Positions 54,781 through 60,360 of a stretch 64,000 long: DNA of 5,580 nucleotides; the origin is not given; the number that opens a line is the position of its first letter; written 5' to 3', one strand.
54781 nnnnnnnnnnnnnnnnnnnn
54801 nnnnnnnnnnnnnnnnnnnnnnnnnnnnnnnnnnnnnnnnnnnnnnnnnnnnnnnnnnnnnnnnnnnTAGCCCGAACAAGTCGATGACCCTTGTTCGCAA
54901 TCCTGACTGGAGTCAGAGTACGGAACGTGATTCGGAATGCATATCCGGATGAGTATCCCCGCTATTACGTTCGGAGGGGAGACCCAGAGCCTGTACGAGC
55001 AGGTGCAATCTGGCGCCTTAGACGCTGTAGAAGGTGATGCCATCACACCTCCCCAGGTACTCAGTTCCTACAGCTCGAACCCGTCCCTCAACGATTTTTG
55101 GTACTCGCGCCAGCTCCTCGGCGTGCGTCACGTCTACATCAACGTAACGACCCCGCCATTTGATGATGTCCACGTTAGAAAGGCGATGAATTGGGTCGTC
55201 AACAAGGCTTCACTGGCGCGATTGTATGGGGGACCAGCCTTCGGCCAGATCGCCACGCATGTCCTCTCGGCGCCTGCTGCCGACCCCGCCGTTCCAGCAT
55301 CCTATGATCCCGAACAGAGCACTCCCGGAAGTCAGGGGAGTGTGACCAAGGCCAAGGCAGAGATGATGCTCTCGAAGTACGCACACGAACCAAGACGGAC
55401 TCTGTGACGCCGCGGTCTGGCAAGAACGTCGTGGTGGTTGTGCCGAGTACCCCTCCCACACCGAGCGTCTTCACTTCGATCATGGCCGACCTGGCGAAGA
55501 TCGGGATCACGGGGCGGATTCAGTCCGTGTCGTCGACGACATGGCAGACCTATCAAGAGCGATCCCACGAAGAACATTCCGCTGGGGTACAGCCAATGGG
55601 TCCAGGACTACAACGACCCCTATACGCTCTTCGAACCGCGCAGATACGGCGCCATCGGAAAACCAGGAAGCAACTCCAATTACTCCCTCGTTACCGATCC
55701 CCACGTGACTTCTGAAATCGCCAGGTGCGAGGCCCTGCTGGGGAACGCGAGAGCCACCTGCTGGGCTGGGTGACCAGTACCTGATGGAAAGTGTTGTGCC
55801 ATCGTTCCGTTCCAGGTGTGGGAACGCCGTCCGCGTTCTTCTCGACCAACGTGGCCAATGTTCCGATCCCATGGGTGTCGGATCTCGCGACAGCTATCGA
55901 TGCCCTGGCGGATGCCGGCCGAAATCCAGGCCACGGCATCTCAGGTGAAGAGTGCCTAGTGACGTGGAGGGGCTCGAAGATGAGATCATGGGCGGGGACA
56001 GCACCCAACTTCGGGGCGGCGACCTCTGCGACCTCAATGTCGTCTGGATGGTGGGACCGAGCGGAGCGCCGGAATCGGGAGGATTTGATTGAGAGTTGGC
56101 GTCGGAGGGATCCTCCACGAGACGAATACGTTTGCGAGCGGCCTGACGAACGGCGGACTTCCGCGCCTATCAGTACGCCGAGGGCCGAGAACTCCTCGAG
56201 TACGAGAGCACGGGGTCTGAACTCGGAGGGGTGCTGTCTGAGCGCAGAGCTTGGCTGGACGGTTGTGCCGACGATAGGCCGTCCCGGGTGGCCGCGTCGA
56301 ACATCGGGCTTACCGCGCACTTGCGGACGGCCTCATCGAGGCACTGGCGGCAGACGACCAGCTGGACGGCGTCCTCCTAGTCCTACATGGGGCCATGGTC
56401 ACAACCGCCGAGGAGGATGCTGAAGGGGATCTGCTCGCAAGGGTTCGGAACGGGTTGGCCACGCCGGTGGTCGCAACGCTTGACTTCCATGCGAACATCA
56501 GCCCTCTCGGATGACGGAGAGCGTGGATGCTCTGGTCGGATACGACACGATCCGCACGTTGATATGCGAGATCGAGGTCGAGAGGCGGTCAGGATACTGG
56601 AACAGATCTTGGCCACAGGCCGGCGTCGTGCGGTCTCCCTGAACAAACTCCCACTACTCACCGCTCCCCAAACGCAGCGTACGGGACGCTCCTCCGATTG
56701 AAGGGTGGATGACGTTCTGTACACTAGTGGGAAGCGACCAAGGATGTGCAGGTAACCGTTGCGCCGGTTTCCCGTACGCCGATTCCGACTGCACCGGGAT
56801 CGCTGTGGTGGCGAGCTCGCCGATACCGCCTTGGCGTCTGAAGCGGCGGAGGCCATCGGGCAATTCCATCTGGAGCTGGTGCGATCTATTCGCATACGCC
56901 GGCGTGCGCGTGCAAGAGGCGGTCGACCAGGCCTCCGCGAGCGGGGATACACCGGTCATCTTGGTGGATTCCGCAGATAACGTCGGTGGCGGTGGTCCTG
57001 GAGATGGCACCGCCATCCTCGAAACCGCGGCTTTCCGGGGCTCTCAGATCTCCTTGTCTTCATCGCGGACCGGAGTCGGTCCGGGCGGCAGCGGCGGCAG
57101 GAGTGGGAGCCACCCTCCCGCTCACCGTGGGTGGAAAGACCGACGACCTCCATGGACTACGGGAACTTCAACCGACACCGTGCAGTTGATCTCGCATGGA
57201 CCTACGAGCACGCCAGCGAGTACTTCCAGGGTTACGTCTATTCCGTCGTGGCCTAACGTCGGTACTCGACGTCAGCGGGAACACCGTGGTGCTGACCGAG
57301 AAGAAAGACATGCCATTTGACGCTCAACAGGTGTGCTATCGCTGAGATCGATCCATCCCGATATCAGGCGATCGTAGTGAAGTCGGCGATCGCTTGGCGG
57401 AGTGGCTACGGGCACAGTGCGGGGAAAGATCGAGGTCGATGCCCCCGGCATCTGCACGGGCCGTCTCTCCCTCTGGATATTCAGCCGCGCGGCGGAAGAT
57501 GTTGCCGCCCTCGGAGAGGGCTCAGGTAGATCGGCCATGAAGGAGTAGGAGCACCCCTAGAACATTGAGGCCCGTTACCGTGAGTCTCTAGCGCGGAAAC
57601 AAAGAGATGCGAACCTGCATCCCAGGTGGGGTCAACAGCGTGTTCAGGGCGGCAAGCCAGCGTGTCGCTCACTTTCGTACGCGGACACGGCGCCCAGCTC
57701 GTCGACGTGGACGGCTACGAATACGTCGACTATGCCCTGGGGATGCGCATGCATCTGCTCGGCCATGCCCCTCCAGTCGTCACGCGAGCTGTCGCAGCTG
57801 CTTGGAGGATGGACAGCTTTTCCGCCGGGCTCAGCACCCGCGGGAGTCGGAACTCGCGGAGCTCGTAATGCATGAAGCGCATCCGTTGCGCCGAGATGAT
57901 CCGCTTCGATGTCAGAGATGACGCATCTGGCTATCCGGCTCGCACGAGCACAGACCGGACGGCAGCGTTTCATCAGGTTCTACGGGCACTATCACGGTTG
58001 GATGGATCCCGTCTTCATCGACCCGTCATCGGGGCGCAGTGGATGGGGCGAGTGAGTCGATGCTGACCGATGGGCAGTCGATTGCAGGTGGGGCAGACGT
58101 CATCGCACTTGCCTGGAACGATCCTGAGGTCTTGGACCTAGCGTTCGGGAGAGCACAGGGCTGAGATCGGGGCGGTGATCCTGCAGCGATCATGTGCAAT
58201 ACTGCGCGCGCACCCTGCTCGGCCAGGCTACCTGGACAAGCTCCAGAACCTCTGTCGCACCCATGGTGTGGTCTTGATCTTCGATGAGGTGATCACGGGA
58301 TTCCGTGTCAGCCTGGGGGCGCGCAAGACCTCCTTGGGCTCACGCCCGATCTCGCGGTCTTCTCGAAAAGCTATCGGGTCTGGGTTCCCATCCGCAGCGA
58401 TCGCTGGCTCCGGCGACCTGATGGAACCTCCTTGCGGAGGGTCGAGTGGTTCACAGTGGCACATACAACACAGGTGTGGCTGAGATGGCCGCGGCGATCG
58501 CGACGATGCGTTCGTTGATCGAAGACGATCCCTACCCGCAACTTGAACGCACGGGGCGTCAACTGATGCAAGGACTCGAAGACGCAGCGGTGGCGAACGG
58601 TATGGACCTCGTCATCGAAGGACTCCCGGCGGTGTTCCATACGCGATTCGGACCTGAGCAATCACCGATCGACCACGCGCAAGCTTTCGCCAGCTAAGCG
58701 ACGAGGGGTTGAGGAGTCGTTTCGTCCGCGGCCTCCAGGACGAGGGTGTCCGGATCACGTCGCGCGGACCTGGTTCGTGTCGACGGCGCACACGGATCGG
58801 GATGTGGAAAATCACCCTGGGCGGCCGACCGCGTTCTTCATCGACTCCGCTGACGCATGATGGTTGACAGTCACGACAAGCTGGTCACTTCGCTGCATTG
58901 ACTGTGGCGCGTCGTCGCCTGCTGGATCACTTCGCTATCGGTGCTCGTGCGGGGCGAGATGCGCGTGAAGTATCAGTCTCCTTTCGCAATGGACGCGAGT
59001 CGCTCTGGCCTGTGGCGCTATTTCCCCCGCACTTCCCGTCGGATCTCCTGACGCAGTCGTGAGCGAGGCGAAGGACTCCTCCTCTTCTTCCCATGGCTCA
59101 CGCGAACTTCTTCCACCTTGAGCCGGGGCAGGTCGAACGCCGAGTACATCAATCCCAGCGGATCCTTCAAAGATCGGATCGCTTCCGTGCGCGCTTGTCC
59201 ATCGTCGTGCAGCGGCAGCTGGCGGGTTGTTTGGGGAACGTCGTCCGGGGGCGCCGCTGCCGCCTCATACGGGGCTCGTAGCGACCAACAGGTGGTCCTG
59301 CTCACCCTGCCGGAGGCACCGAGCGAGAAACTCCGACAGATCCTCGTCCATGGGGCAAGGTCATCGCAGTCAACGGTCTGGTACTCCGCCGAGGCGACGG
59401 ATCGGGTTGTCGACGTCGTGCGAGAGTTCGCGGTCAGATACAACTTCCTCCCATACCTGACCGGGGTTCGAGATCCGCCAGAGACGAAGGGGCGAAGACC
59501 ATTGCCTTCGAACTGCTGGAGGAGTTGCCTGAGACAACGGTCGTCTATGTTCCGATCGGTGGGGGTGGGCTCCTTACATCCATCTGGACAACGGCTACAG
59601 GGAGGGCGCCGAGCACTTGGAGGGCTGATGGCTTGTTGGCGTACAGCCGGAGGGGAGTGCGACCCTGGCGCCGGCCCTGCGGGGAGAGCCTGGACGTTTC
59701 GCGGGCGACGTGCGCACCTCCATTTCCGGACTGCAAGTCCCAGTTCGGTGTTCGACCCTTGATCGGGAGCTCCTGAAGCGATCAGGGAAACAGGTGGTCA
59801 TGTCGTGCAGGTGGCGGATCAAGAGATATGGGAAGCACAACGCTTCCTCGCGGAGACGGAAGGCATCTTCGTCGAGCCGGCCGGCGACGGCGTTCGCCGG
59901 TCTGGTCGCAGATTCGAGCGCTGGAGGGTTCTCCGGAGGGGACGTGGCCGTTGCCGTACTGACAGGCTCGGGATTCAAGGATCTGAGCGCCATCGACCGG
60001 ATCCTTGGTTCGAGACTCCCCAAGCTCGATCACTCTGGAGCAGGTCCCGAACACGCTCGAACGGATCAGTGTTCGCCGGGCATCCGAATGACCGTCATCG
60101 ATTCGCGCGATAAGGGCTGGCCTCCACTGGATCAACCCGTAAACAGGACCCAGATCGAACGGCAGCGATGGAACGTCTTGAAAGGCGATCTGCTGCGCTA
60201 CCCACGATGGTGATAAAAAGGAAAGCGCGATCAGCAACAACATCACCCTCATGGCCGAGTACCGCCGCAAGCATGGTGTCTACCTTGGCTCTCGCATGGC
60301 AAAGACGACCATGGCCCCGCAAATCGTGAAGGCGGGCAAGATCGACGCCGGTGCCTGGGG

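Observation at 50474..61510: An ~11-kb lower-GC island bounded by an exact 18-bp direct repeat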

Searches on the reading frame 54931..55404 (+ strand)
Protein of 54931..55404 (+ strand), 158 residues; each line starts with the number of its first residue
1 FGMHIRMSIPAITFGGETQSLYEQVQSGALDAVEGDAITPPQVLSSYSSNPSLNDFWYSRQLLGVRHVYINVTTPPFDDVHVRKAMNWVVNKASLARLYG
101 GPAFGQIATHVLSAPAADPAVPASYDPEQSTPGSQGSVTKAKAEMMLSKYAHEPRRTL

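Call 41: search_protein_families(library=pfam, proteins=[window:54931-55404:+], max_evalue=0.01)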
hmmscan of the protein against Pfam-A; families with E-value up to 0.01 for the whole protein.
window:54931-55404:+ (158 aa): 1 family
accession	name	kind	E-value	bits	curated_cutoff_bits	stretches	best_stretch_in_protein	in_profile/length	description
PF00496.27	SBP_bac_5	-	6.9e-11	42.3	32.4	1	17-129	158-268/368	Bacterial extracellular solute-binding proteins, family 5 Middle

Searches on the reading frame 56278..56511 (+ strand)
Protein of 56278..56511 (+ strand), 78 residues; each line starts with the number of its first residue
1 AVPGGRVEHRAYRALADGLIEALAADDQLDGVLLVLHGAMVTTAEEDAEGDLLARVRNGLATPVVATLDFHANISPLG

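Call 41: search_protein_families(library=pfam, proteins=[window:56278-56511:+], max_evalue=0.01)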
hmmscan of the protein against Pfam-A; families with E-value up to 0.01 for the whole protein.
window:56278-56511:+ (78 aa): 1 family
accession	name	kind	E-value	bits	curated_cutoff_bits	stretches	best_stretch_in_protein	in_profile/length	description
PF07364.17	DUF1485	-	1.8e-24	87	22.8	1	1-76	68-145/290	Metallopeptidase family M81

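Call 52: find_homologous_proteins(query=window:56278-56511:+, max_evalue=1e-8)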
Query window:56278-56511:+: 13 candidates shared short words with the query, none scored E <= 1e-8.

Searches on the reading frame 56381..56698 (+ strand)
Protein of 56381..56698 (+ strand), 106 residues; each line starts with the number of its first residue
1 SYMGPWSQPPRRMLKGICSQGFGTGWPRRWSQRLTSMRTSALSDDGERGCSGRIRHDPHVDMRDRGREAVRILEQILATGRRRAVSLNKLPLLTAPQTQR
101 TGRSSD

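Call 41: search_protein_families(library=pfam, proteins=[window:56381-56698:+], max_evalue=0.01)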
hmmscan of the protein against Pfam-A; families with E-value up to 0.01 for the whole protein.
window:56381-56698:+ (106 aa): 1 family
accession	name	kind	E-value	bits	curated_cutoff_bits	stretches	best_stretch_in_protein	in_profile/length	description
PF07364.17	DUF1485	-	5.3e-08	32.9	22.8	1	55-103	158-206/290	Metallopeptidase family M81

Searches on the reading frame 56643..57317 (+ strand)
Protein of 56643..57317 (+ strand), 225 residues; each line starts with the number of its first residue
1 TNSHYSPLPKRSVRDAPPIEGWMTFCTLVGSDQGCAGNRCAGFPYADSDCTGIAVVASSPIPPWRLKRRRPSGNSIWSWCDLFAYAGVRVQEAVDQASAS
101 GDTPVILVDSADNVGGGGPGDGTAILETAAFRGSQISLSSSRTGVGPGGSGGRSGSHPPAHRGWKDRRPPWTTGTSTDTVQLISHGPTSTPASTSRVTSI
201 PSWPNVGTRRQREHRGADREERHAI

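Call 41: search_protein_families(library=pfam, proteins=[window:56643-57317:+], max_evalue=0.01)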
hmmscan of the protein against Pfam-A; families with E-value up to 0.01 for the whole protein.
window:56643-57317:+ (225 aa): 1 family
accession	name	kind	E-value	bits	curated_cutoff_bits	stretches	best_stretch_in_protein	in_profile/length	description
PF07171.17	MlrC_C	-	0.00018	22.2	27.2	1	107-133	1-27/178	MlrC C-terminus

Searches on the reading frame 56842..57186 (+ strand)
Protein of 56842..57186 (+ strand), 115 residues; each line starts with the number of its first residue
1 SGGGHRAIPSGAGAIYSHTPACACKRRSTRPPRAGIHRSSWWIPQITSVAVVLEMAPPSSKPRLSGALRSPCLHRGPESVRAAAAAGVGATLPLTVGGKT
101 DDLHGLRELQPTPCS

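Call 42: search_protein_families(library=pfam, proteins=[window:56842-57186:+], max_evalue=0.01)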
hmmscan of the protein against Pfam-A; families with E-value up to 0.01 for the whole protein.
window:56842-57186:+ (115 aa): 1 family
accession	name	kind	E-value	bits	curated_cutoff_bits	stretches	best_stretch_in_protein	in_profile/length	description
PF07171.17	MlrC_C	-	6.8e-06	26.9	27.2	1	75-105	37-67/178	MlrC C-terminus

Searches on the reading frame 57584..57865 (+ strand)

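Call 42: search_protein_families(library=pfam, proteins=[window:57584-57865:+], max_evalue=0.01)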
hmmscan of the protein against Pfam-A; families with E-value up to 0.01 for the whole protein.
window:57584-57865:+ (94 aa): 1 family
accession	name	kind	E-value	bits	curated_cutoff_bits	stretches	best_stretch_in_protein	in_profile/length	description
PF00202.27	Aminotran_3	-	1.1e-05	24.8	30.5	1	27-73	9-55/403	Aminotransferase class-III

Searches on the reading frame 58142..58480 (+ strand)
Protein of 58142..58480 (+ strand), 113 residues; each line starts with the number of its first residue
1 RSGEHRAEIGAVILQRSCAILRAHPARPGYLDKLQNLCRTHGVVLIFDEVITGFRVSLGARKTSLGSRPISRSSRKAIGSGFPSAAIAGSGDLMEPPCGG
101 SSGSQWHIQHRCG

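Call 42: search_protein_families(library=pfam, proteins=[window:58142-58480:+], max_evalue=0.01)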
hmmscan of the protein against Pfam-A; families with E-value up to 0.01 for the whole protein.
window:58142-58480:+ (113 aa): 1 family
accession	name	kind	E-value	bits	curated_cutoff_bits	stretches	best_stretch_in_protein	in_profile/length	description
PF00202.27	Aminotran_3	-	7.1e-12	45.1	30.5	1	23-106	205-289/403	Aminotransferase class-III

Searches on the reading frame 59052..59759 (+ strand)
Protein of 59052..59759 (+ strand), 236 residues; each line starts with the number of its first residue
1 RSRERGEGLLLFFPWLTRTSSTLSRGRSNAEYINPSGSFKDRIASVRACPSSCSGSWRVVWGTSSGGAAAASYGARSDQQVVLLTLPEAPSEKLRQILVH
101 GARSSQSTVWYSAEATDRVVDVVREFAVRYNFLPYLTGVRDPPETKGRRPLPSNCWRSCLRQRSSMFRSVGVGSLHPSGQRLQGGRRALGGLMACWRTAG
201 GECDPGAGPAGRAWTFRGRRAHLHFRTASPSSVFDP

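Call 43: search_protein_families(library=pfam, proteins=[window:59052-59759:+], max_evalue=0.01)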
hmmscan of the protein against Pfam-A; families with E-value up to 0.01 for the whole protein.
window:59052-59759:+ (236 aa): 1 family
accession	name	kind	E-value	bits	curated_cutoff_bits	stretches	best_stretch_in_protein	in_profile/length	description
PF00291.31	PALP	-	1.1e-08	35.2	35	1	31-129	29-124/295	Pyridoxal-phosphate dependent enzyme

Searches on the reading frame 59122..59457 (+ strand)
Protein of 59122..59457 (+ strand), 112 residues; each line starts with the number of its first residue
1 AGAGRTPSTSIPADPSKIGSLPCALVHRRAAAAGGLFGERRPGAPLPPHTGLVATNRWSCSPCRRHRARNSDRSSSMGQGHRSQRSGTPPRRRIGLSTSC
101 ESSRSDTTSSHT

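Call 43: search_protein_families(library=pfam, proteins=[window:59122-59457:+], max_evalue=0.01)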
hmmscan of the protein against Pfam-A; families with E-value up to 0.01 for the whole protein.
window:59122-59457:+ (112 aa): 0 families

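Call 57: search_protein_representatives(protein=window:59142-59438:+)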
Query: 99 residues. Proteins with E-value up to 0.001 (for the whole library): 57; up to 1e-10: 0; up to 1e-30: 0. The best 57 are listed.
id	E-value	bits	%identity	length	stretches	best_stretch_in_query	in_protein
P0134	3.5e-08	49.6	43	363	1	1-94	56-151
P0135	2.7e-07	46.7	53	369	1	1-71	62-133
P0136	8.4e-07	45.2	46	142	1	1-77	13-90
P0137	8.5e-07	45.2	55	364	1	1-74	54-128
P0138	1.0e-06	44.9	45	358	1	1-74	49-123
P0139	1.0e-06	44.9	45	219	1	1-93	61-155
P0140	1.2e-06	44.7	44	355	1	1-95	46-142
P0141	1.5e-06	44.4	46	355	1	3-94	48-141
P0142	1.6e-06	44.2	50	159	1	1-73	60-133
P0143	2.3e-06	43.8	39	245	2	1-87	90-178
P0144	3.0e-06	43.4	42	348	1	1-72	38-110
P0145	3.3e-06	43.3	41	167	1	3-95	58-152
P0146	4.5e-06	42.8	43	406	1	1-97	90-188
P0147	5.6e-06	42.5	39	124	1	1-78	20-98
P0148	7.7e-06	42.1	48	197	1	2-75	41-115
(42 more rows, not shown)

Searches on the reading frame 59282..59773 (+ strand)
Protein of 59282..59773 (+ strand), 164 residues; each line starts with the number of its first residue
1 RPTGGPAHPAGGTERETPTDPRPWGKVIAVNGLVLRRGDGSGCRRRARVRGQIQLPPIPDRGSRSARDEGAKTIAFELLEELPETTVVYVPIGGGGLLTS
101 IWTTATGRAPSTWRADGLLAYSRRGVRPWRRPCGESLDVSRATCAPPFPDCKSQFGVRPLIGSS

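Call 43: search_protein_families(library=pfam, proteins=[window:59282-59773:+], max_evalue=0.01)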
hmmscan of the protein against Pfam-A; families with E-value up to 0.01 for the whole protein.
window:59282-59773:+ (164 aa): 1 family
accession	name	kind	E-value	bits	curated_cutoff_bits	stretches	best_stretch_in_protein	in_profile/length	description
PF00291.31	PALP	-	1.3e-06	28.4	35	1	57-109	129-182/295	Pyridoxal-phosphate dependent enzyme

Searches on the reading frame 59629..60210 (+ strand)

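Call 43: search_protein_families(library=pfam, proteins=[window:59629-60210:+], max_evalue=0.01)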
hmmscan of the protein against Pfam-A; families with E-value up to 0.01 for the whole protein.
window:59629-60210:+ (194 aa): 1 family
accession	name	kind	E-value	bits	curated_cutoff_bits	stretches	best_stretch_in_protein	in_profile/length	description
PF00291.31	PALP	-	0.0001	22.2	35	1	2-113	187-295/295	Pyridoxal-phosphate dependent enzyme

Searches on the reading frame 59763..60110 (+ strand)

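Call 43: search_protein_families(library=pfam, proteins=[window:59763-60110:+], max_evalue=0.01)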
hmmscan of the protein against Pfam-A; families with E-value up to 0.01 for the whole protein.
window:59763-60110:+ (116 aa): 1 family
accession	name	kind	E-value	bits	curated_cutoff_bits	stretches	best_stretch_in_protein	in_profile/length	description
PF00291.31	PALP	-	6.5e-08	32.7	35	1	4-41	231-268/295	Pyridoxal-phosphate dependent enzyme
